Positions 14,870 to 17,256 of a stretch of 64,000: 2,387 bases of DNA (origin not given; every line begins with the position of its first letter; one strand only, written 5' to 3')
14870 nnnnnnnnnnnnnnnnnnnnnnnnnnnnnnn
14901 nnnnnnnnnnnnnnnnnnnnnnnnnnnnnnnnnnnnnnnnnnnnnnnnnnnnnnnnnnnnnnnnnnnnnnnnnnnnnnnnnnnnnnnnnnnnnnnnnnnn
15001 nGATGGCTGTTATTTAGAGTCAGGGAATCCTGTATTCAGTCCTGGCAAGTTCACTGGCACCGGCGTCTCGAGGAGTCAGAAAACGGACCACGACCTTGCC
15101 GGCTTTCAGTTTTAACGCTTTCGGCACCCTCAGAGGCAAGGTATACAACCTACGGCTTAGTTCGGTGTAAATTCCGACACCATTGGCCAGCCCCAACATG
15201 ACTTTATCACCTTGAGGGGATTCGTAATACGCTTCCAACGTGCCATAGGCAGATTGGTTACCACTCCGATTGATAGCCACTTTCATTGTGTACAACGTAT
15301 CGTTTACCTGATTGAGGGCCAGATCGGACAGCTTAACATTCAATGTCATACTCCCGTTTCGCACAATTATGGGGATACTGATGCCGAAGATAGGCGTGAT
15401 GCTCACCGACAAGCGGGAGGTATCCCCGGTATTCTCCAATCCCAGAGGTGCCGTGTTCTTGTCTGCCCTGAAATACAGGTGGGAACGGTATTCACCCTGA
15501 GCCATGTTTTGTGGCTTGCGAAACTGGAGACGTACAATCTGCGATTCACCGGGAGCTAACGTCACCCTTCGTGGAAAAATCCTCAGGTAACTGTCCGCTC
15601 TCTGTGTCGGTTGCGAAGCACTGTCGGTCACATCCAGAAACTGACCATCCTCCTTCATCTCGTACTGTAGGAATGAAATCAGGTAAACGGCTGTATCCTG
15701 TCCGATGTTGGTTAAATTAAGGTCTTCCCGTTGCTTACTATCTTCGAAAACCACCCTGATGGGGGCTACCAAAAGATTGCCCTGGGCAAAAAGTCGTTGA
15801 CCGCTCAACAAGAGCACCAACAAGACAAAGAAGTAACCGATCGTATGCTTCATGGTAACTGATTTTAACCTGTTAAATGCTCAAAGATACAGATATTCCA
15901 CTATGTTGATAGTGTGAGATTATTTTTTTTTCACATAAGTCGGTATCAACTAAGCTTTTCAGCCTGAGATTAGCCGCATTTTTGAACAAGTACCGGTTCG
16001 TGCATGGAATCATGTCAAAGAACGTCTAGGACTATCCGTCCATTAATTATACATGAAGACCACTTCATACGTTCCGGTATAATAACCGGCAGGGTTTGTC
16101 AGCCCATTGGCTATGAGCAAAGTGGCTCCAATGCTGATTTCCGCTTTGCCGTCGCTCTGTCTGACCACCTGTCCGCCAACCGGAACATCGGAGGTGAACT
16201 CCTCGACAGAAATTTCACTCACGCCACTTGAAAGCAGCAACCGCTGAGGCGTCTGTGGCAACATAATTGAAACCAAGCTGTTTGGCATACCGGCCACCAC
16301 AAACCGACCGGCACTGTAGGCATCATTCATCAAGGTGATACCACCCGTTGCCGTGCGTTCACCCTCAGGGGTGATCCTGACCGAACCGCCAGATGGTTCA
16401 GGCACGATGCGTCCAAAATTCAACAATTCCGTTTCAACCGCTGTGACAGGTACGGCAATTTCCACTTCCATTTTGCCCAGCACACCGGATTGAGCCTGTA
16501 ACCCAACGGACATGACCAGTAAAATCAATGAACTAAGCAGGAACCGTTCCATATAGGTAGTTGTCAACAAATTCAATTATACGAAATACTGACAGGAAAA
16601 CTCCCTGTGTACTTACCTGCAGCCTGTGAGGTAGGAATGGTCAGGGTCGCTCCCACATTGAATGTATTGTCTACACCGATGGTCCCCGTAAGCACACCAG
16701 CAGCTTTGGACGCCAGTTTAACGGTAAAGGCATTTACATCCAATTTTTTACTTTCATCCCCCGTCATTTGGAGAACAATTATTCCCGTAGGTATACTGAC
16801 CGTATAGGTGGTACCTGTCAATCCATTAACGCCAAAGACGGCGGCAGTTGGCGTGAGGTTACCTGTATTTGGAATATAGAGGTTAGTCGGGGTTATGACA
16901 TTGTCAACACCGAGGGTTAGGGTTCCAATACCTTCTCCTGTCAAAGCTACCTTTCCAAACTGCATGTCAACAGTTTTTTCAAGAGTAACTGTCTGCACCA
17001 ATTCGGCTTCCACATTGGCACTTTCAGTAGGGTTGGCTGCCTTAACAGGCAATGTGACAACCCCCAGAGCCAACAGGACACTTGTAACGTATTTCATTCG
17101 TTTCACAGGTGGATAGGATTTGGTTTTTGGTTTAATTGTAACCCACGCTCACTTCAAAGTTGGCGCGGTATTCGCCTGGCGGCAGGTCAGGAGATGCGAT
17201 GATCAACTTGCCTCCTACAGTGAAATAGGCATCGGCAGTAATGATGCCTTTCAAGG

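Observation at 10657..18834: Chaperone-usher-like fibre locus built from DUF4402/SCPU-like subunit paralogs in a Bacteroidota genome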

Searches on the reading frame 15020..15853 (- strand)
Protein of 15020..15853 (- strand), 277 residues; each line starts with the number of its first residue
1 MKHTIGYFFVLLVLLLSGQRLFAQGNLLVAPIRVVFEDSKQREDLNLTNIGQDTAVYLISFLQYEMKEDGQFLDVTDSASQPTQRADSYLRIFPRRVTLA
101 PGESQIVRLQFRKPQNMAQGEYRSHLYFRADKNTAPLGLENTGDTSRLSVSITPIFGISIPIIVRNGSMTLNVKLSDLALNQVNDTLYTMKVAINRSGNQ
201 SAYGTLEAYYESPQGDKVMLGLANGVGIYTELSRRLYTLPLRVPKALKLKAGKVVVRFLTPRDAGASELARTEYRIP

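Call 3: search_protein_families(library=pfam, proteins=[window:15020-15853:-], max_evalue=0.1)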
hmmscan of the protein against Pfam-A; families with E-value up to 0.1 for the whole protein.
window:15020-15853:- (277 aa): 4 families
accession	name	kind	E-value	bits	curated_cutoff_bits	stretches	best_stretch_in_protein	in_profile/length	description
PF22544.2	HYDIN_VesB_CFA65-like_Ig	-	0.00023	21.8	25.5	0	83-132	42-88/100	HYDIN/CFA65/VesB-like, Ig-like domain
PF14016.12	DUF4232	-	0.0015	19.1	27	1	43-149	21-124/129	Domain of unknown function (DUF4232)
PF06280.18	fn3_5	-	0.006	17.7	27.6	1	41-119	10-86/112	Fn3-like domain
PF00345.26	PapD_N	-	0.0087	16.5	23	0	29-121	4-85/126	Pili and flagellar-assembly chaperone, PapD N-terminal domain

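Call 4: search_protein_families(library=ncbifam, proteins=[window:15020-15853:-], max_evalue=0.1)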
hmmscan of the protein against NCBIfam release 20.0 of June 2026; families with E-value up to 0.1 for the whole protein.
window:15020-15853:- (277 aa): 0 families

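Call 7: search_solved_structures(query=window:15020-15853:-, max_evalue=10, show_alignments=2)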
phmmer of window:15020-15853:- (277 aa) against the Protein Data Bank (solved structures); distinct sequences matched with E-value up to 10: 1.
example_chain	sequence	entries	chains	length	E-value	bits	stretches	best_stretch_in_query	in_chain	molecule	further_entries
8e73_B4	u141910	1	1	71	1.5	11.1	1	128-168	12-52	NDUB4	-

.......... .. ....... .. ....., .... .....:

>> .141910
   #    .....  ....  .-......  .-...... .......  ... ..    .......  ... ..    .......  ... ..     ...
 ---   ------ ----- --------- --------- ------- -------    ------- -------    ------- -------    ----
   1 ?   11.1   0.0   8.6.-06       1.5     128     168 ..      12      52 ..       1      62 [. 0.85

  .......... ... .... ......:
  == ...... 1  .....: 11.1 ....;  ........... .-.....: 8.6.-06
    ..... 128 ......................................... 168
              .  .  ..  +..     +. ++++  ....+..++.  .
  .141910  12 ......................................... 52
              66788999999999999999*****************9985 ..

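Call 12: find_homologous_proteins(query=window:15020-15853:-, max_evalue=0.001)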
Query window:15020-15853:- (277 aa): 2772 proteins with E <= 0.001 among 6860 candidates; the best 120 are listed.
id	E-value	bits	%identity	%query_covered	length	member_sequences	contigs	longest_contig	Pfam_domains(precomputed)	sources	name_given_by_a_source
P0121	4.7e-176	601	100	100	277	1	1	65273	-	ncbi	-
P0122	3.7e-149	513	83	100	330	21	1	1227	-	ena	-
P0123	5.3e-148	509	83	100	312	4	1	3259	-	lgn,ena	-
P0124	4.8e-137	473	77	100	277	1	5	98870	-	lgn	-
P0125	1.8e-117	409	68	100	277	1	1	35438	-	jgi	-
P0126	1.9e-117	409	67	100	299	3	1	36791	-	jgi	-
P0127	7.7e-117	407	68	100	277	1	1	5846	-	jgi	-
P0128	1.9e-116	406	66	100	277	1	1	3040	-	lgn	-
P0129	2.8e-115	402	68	100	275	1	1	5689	-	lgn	-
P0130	1.5e-114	400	66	100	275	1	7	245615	-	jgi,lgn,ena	-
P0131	1.9e-114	399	68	97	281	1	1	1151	-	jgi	-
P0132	2.2e-114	399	66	100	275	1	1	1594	-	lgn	-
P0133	3.5e-114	398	67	96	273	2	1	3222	-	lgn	-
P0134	6.6e-114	397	65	100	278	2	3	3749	-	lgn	-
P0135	2.6e-113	395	67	100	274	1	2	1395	-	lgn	-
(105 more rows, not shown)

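Call 15: search_solved_structures(query=A2, max_evalue=10, show_alignments=3)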
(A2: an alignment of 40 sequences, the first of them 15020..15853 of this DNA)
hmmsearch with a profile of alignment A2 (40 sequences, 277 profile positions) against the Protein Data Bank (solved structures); distinct sequences matched with E-value up to 10: 5.
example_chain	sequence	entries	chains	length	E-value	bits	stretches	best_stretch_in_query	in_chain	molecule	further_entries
4ncd_A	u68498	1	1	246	0.035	16.3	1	88-153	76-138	Gram-negative pili assembly chaperone, N-terminal domain protein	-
8e73_B4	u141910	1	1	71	0.68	12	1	146-169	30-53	NDUB4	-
7ar7_m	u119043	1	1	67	0.83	11.8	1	146-170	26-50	AT2G31490 protein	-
7a23_l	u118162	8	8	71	0.93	11.6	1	146-170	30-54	B15 | B15 -- 1 beta subcomplex subunit 4 | AT2G31490 protein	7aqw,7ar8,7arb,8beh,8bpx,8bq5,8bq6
6e14_C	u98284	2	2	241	1.2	11.2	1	9-92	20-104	Chaperone protein FimC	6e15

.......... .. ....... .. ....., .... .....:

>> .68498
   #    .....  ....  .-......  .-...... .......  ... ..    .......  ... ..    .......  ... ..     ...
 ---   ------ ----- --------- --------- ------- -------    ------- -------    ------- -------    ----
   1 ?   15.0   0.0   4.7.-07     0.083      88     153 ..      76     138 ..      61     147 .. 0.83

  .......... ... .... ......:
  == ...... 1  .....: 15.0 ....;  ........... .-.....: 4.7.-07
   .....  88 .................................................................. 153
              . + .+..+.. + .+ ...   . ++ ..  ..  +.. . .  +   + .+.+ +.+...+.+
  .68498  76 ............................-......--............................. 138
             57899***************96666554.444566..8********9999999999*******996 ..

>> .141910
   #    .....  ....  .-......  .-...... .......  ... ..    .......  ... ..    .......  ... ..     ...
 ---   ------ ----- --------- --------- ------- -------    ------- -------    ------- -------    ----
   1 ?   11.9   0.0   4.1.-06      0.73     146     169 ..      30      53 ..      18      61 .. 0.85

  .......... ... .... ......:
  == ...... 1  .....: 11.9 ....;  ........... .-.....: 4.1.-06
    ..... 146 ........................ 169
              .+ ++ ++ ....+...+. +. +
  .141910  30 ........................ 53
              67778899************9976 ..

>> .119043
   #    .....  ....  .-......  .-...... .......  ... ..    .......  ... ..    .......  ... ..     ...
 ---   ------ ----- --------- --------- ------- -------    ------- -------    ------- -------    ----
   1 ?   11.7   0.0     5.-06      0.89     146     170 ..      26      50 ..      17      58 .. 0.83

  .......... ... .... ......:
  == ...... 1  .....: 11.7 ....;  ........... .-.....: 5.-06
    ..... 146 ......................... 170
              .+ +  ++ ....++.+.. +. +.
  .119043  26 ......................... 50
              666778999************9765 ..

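Call 20: predict_structure(alignment_id=A2)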
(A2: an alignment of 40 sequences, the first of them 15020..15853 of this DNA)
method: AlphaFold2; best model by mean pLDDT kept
length: 277 residues; sequences in the alignment: 40
mean_pLDDT: 82.0   pTM: 0.72
mean pLDDT of the five models: 82.0, 81.7, 80.7, 80.1, 73.8
residues with pLDDT >= 90: 125; 70-90: 107; 50-70: 16; < 50: 29
segments of 3 or more residues with pLDDT < 50: 19-24, 134-156
pLDDT, mean of each block of 10 residues (from residue 1): 74 65 61 86 90 85 85 75 82 91 92 90 86 46 34 46 91 97 93 96 93 93 89 94 85 95 88 94
secondary structure, 60 per line:
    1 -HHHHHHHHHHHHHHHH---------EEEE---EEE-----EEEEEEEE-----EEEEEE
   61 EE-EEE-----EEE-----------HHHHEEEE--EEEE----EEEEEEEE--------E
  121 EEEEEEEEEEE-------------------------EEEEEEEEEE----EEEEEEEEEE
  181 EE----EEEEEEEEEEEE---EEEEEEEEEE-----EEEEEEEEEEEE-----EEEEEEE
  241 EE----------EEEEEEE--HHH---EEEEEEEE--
elements in order: H2-17 E27-30 E34-36 E42-49 E55-62 E64-66 E72-74 H86-89 E90-93 E96-99 E104-111 E120-131 E157-166 E171-182 E187-198 E202-211 E217-228 E234-242 E253-259 E268-275

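Call 24: fold_search(model_id=the predicted structure, library=pdb)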
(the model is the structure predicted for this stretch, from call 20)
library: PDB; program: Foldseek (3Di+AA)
matches with E <= 10: 1997; with E <= 0.001: 178
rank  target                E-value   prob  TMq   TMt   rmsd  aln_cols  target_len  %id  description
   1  6fqa_C                4.7e-09  1.00  0.45  0.52   7.5       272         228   14  Crystal structure of the CsuC-CsuA/B chaperone-subunit preassembly complex of the archaic chaperone-usher Csu pili of  (released 2018-09-26)
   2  6k73_B                5.2e-09  1.00  0.44  0.55   8.1       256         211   15  Chaperone-tip adhesin complex is vital for synergistic activation of CFA/I fimbriae biogenesis (released 2020-06-10)
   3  6k73_A                6.1e-09  1.00  0.41  0.53   8.5       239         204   15  Chaperone-tip adhesin complex is vital for synergistic activation of CFA/I fimbriae biogenesis (released 2020-06-10)
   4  6fqa_A                6.4e-09  1.00  0.44  0.51   8.0       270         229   15  Crystal structure of the CsuC-CsuA/B chaperone-subunit preassembly complex of the archaic chaperone-usher Csu pili of  (released 2018-09-26)
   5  5d6h_A                1.0e-08  1.00  0.43  0.52   7.7       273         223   14  Crystal structure of CsuC-CsuA/B chaperone-major subunit pre-assembly complex from Csu biofilm-mediating pili of Acine (released 2015-11-04)
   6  6fq0_C                1.2e-08  1.00  0.41  0.52   8.9       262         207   15  Crystal structure of the CsuC-CsuA/B chaperone-subunit preassembly complex of the archaic chaperone-usher Csu pili of  (released 2018-09-26)
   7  4ncd                  1.3e-08  1.00  0.42  0.52   9.4       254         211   15  Crystal Structure of Class 5 Fimbriae Chaperone CfaA (released 2014-08-27)
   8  4y2o_A                1.6e-08  1.00  0.38  0.48   8.5       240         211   17  Structure of CFA/I pili chaperone-major subunit complex (CfaA-CfaB) (released 2016-08-10)
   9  9i25_C                4.0e-08  1.00  0.35  0.39   9.8       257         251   10  WxLIP from Enterococcus faecium locus A bound to long WxL (released 2026-01-28)
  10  5ghu                  4.4e-08  1.00  0.44  0.57   6.6       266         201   10  Crystal structure of YadV chaperone at 1.63 Angstrom (released 2017-06-28)
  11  9i1y_B                4.7e-08  1.00  0.34  0.36   9.9       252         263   11  WxLIP from Enterococcus faecium (released 2026-01-28)
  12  6fjy_A                5.5e-08  1.00  0.45  0.55   7.6       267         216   14  Crystal structure of CsuC-CsuE chaperone-tip adhesion subunit pre-assembly complex from archaic chaperone-usher Csu pi (released 2018-05-16)
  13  5dfk                  5.5e-08  1.00  0.40  0.56   8.1       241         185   14  Crystal Structure of the Escherichia coli Common Pilus Chaperone, EcpB (released 2015-11-04)
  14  9i1y_A                5.5e-08  1.00  0.38  0.39  10.0       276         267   12  WxLIP from Enterococcus faecium (released 2026-01-28)
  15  3q48_B                7.1e-08  1.00  0.41  0.56   7.6       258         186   10  Crystal structure of Pseudomonas aeruginosa CupB2 chaperone (released 2011-02-09)
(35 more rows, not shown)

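Call 26: find_related_loci(query=A2, collection=genome_contigs, flank=10000)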
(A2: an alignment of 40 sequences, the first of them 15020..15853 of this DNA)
Query A2 (277 aa) in genome_contigs; peptide patterns used: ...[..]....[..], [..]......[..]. (x = any residue, [..] = any of these).
413 stretches matched a pattern; 330 encode a relative of the query (tblastn E <= 1e-3); the best 80 are kept; 80 distinct loci.
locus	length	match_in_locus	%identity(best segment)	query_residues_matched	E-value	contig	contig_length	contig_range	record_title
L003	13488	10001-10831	83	1-277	3e-158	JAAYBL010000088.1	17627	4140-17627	MAG: Bacteroidales bacterium isolate AS06rmzACSIP_31 181827_AS06, whole genome shotgun sequence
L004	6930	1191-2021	83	1-277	2e-158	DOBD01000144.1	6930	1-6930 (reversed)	MAG TPA_asm: Bacteroidales bacterium isolate UBA8389 contig_15072, whole genome shotgun sequence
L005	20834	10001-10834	66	1-277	6e-121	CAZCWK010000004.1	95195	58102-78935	MAG TPA_asm: uncultured Bacteroidales bacterium isolate SRP192927_co3_572 genome assembly, contig: NODE_311_length_95195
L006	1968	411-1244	66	1-277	2e-128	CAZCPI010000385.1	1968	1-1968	MAG TPA_asm: uncultured Bacteroidales bacterium isolate SRP263991_co1_196 genome assembly, contig: NODE_101279_length_19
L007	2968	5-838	65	1-277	8e-125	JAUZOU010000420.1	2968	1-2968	MAG: Bacteroidota bacterium isolate bin211(16d) BGDNFJKD_420, whole genome shotgun sequence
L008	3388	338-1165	61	1-276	4e-108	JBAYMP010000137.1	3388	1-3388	MAG: Bacteroidales bacterium isolate SO_2016_LW1_42 scaffold55302_LW64-88_2016, whole genome shotgun sequence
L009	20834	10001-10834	54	1-277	1e-98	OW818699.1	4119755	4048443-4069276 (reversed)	metagenome genome assembly, chromosome: 1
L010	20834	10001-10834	56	1-277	2e-98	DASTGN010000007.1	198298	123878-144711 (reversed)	MAG TPA_asm: Bacteroidales bacterium isolate SMAG_U31 k141_1576002, whole genome shotgun sequence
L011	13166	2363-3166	54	7-276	3e-97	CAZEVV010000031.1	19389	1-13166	MAG TPA_asm: uncultured Paludibacter sp. isolate binchicken_co168_21 genome assembly, contig: NODE_5021_length_19389_cov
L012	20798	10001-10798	56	10-277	2e-96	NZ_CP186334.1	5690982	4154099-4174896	Gaoshiqia hydrogeniformans strain Z1-71 chromosome, complete genome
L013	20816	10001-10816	55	2-276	2e-96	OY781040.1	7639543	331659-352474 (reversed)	MAG: Prolixibacteraceae bacterium isolate 091523aa-b5b1-465f-b98d-6c4ce120146c genome assembly, chromosome: 1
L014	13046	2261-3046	52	11-273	1e-91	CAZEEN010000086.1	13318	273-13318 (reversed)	MAG TPA_asm: uncultured Paludibacter sp. isolate binchicken_co309_12 genome assembly, contig: NODE_3017_length_13318_cov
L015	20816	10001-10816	52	1-274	2e-91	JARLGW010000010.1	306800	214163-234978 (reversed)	MAG: Paludibacteraceae bacterium isolate MAG_CO152 MetaCoAG_Bin_152_Oxic_k141_1096452, whole genome shotgun sequence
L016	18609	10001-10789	51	10-273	6e-91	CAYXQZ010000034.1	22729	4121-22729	MAG TPA_asm: uncultured Paludibacter sp. isolate SRP272421_co4_71 genome assembly, contig: NODE_5240_length_22729_cov_31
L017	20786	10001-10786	52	11-273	8e-90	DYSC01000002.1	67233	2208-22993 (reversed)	MAG TPA_asm: Porphyromonas sp. isolate SulCav_PC08_3_38_67 SulCav_PC08-3_82_length_67233_cov_35.639837, whole genome sho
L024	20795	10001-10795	50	11-276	5e-86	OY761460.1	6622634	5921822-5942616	MAG: Prolixibacteraceae bacterium isolate b0120b26-81c1-4e5c-b488-535878dd73d8 genome assembly, chromosome: 1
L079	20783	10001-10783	43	1-265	2e-67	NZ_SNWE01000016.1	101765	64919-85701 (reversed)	Salegentibacter sp. 24 Ga0227226_116, whole genome shotgun sequence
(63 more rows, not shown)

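Call 70: search_protein_families(library=pfam, alignment_id=A2, max_evalue=1)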
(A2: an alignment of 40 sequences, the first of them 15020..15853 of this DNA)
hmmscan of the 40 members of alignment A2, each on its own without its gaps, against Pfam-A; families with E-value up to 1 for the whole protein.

A. member 1, window:15020-15853:- (277 aa): 5 families
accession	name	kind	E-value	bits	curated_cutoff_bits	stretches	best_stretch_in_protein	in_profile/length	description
PF22544.2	HYDIN_VesB_CFA65-like_Ig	-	0.00023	21.8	25.5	1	83-132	42-88/100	HYDIN/CFA65/VesB-like, Ig-like domain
PF14016.12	DUF4232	-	0.0015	19.1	27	1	43-149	21-124/129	Domain of unknown function (DUF4232)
PF06280.18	fn3_5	-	0.006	17.7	27.6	1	41-119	10-86/112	Fn3-like domain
PF00345.26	PapD_N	-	0.0087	16.5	23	1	29-121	4-85/126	Pili and flagellar-assembly chaperone, PapD N-terminal domain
PF22067.2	Cep192_D3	-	0.19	12.3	27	1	84-117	40-73/99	Cep192 domain 3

B. families by the number of members that match (of 40 scanned): 23 families
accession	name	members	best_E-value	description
PF06280.18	fn3_5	35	6.5e-06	Fn3-like domain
PF22544.2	HYDIN_VesB_CFA65-like_Ig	29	3.7e-05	HYDIN/CFA65/VesB-like, Ig-like domain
PF00345.26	PapD_N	26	0.00037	Pili and flagellar-assembly chaperone, PapD N-terminal domain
PF24816.2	Ig_CFAP65__9th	16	0.0024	Cilia- and flagella-associated protein 65-like, Ig-like domain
PF22067.2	Cep192_D3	9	0.089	Cep192 domain 3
PF06030.18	WxLIP_PGBD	8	0.0068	WxL Interacting Protein, peptidoglycan binding domain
PF14016.12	DUF4232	7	0.0015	Domain of unknown function (DUF4232)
PF22074.2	Cep192_D5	7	0.0099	Cep192 domain 5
PF14310.12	Fn3-like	3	0.008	Fibronectin type III-like domain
PF20251.4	Big_14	3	0.12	Bacterial Ig-like domain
PF00635.32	Motile_Sperm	1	0.016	MSP (Major sperm protein) domain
PF10699.14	HAP2-GCS1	1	0.031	Male gamete fusion factor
PF11797.14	WxLIP_HBD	1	0.067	WxL Interacting Protein, host binding domain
PF21310.3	OCRL-like_ASH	1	0.079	Inositol polyphosphate 5-phosphatase OCRL-like, ASH domain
PF14564.11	Membrane_bind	1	0.099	Membrane binding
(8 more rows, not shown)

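Call 78: search_protein_families(library=ncbifam, proteins=[L079:10829-14425:+, L012:4711-8073:+, L024:5853-8093:+], max_evalue=0.001)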
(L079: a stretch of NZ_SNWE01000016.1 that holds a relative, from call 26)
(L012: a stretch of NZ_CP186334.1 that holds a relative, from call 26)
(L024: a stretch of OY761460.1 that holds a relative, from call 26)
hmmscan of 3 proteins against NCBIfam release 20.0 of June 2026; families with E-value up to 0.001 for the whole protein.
L079:10829-14425:+ (1198 aa): 0 families

L012:4711-8073:+ (1120 aa): 0 families

L024:5853-8093:+ (746 aa): 1 family
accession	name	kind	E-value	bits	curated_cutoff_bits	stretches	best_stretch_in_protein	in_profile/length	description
TIGR04183.1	Por_Secre_tail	domain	5.7e-07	29.4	23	1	686-745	11-70/72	T9SS type A sorting domain-containing protein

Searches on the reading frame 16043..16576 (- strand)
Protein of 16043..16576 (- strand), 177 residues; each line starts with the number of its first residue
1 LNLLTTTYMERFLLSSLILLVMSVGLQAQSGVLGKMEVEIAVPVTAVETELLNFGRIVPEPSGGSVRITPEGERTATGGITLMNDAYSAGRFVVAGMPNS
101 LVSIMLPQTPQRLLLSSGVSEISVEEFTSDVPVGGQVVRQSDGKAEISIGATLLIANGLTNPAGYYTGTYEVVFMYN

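Call 3: search_protein_families(library=pfam, proteins=[window:16043-16576:-], max_evalue=0.1)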
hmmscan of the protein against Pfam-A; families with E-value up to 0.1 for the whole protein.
window:16043-16576:- (177 aa): 1 family
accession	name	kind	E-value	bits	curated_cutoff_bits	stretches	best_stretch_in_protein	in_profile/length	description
PF14352.11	DUF4402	-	1.2e-26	94.3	25.2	1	47-176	4-129/129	Domain of unknown function (DUF4402)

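Call 4: search_protein_families(library=ncbifam, proteins=[window:16043-16576:-], max_evalue=0.1)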
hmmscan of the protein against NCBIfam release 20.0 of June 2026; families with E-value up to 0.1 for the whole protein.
window:16043-16576:- (177 aa): 0 families

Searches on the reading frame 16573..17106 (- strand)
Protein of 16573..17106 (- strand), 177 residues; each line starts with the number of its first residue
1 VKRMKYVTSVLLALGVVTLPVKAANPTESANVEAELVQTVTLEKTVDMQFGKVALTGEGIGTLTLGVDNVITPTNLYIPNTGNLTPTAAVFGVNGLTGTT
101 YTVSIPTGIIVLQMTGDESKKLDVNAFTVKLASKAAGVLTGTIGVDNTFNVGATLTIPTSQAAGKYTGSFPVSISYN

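Call 3: search_protein_families(library=pfam, proteins=[window:16573-17106:-], max_evalue=0.1)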
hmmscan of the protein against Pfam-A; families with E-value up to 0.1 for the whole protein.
window:16573-17106:- (177 aa): 1 family
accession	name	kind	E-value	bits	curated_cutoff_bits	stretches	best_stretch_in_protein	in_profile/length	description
PF14352.11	DUF4402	-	1e-18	68.6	25.2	1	41-176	2-129/129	Domain of unknown function (DUF4402)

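Call 4: search_protein_families(library=ncbifam, proteins=[window:16573-17106:-], max_evalue=0.1)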
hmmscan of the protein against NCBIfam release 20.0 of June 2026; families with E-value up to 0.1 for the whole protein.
window:16573-17106:- (177 aa): 0 families
